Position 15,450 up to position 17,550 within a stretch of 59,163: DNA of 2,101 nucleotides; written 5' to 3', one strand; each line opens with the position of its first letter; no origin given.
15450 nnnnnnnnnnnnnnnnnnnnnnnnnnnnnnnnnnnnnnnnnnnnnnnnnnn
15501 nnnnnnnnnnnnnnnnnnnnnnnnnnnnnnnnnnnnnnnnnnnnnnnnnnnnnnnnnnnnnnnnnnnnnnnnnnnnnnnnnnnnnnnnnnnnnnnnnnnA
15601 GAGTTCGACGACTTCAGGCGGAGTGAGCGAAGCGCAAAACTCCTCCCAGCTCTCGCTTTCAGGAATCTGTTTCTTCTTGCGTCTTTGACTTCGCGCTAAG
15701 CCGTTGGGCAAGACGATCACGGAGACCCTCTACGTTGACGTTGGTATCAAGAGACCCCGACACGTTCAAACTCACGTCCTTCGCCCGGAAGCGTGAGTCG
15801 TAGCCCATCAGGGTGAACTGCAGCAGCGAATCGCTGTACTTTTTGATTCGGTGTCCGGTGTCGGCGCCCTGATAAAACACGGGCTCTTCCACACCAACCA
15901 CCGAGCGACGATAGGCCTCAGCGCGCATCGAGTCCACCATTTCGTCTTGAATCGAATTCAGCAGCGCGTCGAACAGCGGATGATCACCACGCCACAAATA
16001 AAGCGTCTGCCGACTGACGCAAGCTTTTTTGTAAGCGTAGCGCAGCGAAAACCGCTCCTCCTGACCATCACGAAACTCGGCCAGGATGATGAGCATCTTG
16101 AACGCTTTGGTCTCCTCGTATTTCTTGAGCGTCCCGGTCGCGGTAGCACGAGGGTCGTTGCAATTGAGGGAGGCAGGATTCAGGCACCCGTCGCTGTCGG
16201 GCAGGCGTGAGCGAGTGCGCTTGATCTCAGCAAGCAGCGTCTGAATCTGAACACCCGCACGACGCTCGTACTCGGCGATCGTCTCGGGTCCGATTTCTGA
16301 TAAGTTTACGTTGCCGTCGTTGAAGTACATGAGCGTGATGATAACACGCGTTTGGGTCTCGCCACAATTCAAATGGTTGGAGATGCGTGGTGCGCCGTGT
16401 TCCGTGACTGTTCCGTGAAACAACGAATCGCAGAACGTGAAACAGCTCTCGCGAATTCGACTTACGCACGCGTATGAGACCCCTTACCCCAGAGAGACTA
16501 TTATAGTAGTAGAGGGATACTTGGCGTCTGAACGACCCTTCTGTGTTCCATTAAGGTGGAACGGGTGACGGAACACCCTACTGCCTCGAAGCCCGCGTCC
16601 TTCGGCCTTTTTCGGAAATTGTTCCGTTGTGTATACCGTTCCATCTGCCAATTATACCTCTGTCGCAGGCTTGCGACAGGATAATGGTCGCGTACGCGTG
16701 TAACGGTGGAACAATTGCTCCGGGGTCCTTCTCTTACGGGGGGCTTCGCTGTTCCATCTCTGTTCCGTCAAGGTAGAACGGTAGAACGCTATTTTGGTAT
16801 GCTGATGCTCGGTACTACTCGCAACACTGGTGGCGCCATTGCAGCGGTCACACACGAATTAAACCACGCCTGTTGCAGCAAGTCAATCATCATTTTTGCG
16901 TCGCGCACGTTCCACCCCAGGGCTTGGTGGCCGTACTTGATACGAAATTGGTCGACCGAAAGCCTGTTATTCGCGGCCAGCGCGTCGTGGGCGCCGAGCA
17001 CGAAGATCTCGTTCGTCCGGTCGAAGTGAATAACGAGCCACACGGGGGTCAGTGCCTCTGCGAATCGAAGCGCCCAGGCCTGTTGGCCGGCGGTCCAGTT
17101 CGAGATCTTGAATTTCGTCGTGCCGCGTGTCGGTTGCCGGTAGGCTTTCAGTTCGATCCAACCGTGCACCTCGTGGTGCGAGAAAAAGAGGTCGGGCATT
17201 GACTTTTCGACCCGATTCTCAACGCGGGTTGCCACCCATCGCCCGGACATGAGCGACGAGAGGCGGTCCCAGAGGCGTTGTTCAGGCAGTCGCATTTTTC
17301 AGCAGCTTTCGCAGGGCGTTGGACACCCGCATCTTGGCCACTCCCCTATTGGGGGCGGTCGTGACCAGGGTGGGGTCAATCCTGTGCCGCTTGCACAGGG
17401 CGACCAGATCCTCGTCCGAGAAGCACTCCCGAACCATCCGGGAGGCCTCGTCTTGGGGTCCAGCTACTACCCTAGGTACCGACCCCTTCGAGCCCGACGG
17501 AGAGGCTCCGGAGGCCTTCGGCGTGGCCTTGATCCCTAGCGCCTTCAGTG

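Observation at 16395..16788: Iteron cluster A upstream of terS: GTTCC/GGAAC sites, a palindrome near -60 of a -10-only promoter, and 11-bp phased pairs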

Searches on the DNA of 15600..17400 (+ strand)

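Call 4: search_dna_similar(query=window:15600-17400:+, collection=phages, mode=distant, max_rows=30)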
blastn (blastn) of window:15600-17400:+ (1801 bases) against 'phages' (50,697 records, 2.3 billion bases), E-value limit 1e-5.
No match.
